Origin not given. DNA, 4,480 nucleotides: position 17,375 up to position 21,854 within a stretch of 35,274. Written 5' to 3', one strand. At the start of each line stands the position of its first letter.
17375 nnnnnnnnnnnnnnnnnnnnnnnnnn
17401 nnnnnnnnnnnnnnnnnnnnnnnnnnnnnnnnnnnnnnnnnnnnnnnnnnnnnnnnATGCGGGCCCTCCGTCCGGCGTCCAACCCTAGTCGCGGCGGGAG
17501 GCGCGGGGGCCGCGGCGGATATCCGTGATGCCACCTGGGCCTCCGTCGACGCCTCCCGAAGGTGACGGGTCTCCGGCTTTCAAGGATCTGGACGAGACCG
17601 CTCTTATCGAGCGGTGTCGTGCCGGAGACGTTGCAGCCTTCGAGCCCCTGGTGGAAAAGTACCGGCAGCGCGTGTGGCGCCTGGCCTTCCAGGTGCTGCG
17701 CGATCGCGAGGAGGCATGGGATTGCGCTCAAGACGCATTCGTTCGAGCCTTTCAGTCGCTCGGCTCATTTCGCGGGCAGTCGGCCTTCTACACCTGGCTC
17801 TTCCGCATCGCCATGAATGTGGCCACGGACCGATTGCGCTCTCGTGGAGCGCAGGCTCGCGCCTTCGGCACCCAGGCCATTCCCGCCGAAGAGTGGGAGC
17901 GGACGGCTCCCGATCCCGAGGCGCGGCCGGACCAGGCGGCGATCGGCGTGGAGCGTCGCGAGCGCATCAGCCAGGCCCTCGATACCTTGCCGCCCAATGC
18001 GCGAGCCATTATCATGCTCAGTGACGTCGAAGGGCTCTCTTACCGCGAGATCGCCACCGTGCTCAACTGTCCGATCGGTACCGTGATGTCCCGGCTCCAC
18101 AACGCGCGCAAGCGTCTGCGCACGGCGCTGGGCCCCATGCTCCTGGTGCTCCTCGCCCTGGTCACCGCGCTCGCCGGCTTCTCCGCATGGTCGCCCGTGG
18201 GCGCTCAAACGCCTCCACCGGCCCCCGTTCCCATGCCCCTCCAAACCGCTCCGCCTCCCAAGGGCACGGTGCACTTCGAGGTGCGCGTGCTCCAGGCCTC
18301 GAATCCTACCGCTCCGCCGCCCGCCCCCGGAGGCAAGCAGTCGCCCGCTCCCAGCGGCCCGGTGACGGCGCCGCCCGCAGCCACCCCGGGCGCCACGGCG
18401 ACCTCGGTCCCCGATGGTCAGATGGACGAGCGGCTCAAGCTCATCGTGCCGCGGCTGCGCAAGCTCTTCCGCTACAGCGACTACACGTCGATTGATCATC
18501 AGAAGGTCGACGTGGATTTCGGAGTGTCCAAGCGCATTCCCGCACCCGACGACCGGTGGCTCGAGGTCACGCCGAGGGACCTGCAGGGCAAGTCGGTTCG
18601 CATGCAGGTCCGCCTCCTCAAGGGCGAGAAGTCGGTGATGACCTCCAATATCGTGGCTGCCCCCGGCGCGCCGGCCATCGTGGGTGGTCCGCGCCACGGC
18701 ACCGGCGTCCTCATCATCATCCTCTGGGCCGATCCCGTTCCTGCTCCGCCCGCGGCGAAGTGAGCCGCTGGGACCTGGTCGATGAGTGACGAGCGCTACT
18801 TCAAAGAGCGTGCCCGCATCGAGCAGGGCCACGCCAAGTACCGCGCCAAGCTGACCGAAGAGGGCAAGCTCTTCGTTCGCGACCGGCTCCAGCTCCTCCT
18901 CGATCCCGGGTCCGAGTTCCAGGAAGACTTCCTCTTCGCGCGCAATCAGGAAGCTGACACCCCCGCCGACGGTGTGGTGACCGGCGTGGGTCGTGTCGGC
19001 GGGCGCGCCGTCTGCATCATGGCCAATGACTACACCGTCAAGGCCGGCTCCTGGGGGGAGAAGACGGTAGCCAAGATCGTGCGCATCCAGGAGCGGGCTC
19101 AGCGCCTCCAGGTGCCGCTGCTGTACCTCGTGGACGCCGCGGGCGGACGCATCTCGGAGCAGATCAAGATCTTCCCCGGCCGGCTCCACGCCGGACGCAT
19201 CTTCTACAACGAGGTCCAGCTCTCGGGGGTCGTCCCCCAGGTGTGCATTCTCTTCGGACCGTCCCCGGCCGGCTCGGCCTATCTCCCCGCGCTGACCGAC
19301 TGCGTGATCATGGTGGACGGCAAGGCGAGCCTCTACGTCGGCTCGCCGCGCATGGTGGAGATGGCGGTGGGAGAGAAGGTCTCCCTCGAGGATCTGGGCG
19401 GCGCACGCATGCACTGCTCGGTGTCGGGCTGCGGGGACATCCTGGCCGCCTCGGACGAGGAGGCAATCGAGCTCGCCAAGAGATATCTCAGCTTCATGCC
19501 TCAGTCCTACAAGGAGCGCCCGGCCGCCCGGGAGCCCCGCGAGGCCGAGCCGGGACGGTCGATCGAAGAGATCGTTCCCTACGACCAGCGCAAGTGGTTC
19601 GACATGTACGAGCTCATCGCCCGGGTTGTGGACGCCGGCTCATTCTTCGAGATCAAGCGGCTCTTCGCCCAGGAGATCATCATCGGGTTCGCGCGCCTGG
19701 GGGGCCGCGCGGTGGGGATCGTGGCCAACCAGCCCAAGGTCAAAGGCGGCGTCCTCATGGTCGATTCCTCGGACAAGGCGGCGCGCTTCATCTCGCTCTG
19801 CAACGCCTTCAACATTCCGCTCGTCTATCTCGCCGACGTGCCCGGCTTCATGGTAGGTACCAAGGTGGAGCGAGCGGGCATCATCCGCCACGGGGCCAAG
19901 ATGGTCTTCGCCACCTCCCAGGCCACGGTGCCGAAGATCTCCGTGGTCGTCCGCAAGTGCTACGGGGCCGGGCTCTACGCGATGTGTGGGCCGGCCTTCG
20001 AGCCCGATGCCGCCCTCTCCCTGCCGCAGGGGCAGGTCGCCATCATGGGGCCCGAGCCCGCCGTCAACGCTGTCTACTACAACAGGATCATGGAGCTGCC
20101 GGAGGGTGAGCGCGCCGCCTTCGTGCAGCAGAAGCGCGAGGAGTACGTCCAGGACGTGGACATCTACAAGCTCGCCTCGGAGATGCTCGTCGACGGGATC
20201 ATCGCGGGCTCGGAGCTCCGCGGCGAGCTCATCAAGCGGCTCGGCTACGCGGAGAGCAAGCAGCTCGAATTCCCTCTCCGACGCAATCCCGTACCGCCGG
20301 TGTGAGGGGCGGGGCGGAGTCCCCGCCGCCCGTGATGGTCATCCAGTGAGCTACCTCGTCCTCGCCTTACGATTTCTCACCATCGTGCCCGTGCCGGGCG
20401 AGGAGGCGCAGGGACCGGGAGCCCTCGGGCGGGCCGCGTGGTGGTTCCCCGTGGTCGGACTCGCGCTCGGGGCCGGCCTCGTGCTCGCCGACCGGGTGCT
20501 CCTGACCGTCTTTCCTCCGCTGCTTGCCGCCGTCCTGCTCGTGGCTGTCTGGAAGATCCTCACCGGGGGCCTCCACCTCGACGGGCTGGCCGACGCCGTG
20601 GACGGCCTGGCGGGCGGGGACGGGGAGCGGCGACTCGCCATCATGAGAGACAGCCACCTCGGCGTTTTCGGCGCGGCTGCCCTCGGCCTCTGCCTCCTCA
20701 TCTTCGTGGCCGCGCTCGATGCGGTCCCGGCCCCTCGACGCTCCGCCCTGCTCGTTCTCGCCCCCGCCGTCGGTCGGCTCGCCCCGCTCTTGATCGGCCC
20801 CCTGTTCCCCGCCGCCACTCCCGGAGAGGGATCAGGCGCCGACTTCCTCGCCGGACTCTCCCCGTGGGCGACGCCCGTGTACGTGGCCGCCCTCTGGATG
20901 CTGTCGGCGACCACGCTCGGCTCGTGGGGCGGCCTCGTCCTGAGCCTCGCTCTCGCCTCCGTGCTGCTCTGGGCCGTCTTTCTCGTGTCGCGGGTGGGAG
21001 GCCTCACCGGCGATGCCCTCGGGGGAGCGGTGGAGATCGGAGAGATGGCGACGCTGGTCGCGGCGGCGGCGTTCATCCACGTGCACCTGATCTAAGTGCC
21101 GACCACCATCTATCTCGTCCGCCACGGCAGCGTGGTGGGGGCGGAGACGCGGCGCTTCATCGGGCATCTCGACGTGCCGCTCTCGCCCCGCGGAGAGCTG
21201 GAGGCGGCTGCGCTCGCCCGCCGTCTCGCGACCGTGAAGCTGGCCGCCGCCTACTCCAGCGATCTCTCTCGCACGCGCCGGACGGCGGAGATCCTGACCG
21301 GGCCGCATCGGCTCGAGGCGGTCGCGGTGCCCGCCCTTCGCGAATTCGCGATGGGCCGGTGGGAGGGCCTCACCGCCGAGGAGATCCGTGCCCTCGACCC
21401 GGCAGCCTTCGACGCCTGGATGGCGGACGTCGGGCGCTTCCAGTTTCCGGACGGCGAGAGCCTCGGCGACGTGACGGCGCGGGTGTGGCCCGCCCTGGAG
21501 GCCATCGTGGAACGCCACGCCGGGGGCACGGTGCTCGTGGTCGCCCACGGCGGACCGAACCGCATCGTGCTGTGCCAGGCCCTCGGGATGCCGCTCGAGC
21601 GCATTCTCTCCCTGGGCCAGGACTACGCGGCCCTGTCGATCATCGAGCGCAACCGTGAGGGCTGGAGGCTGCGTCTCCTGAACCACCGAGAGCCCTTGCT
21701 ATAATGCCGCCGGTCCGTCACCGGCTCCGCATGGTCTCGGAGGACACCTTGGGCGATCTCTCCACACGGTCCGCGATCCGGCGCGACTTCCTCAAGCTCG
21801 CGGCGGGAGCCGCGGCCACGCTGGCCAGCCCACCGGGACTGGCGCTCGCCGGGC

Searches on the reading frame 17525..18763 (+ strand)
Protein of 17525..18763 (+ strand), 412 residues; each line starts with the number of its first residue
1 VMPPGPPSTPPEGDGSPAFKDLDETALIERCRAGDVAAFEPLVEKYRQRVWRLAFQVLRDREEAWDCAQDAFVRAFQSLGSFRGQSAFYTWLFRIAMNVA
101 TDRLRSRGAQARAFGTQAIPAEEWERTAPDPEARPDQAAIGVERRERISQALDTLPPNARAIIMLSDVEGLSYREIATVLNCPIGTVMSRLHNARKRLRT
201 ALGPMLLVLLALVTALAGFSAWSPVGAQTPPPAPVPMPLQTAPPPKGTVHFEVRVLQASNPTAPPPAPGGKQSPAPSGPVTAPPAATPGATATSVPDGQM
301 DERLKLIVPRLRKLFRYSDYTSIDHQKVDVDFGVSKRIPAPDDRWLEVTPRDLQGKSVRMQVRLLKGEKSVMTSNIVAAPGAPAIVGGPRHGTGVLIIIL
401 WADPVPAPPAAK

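Call 9: search_protein_families(library=pfam, proteins=[window:17525-18763:+], max_evalue=0.001)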
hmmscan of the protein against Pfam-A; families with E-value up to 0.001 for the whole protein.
window:17525-18763:+ (412 aa): 4 families
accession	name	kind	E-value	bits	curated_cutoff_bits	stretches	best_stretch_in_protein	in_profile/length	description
PF08281.18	Sigma70_r4_2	-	5.5e-19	68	25.7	1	145-198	1-54/54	Sigma-70, region 4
PF04542.20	Sigma70_r2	-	2.2e-17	63.1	24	1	42-108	1-69/71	Sigma-70 region 2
PF04545.22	Sigma70_r4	-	1.7e-12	47.1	24.1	1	151-199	1-49/50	Sigma-70, region 4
PF07638.17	Sigma70_ECF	-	2e-10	41.3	21.1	1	25-201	5-182/185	ECF sigma factor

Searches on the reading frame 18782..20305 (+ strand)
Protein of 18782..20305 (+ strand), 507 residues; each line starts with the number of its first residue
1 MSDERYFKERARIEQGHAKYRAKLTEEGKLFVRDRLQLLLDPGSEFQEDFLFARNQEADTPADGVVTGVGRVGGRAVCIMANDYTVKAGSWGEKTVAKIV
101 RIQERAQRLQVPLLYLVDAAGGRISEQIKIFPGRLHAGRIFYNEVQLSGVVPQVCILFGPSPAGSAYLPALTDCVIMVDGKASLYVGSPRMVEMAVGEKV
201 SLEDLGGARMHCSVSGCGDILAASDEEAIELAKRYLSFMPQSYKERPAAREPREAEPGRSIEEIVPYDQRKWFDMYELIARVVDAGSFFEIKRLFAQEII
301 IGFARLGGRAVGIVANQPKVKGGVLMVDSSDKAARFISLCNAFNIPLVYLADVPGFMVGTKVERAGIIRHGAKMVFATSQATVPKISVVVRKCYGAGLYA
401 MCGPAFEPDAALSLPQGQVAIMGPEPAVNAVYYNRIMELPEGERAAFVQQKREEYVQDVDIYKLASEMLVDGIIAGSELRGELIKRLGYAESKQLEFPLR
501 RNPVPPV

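Call 9: search_protein_families(library=pfam, proteins=[window:18782-20305:+], max_evalue=0.001)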
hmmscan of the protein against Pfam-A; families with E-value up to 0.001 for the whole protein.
window:18782-20305:+ (507 aa): 2 families
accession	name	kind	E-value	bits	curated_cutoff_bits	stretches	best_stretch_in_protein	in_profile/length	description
PF01039.27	Carboxyl_trans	-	6.8e-155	516.9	22.3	1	26-501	4-489/493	Carboxyl transferase domain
PF03255.19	ACCA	-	3.5e-08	33.4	23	1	330-392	133-195/310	Acetyl co-enzyme A carboxylase carboxyltransferase-like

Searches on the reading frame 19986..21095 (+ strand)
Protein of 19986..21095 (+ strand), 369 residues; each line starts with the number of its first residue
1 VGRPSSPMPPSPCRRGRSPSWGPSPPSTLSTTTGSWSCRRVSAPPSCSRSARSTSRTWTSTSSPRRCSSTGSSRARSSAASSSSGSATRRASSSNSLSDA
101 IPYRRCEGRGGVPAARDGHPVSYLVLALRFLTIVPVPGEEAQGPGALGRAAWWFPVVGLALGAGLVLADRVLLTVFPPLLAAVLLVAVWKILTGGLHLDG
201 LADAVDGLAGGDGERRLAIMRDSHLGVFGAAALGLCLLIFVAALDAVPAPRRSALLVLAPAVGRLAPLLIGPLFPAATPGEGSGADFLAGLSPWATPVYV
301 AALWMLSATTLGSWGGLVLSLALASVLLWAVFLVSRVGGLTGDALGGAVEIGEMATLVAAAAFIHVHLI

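Call 9: search_protein_families(library=pfam, proteins=[window:19986-21095:+], max_evalue=0.001)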
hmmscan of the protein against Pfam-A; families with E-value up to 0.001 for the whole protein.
window:19986-21095:+ (369 aa): 1 family
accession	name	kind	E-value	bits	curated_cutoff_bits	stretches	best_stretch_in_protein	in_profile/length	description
PF02654.20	CobS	-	4.9e-46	157.9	23.2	1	127-358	1-207/207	Cobalamin-5-phosphate synthase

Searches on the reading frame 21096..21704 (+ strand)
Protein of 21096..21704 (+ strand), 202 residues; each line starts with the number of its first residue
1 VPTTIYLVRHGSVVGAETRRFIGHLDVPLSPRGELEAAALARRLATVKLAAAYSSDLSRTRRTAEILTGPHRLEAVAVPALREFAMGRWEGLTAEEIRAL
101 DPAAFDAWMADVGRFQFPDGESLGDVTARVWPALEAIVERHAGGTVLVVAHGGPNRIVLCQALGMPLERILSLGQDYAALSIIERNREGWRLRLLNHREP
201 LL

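Call 9: search_protein_families(library=pfam, proteins=[window:21096-21704:+], max_evalue=0.001)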
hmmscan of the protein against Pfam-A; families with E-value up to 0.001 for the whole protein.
window:21096-21704:+ (202 aa): 1 family
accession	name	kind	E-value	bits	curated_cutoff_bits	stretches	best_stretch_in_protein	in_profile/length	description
PF00300.27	His_Phos_1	-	1.7e-62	211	21.7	1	5-196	1-192/194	Histidine phosphatase superfamily (branch 1)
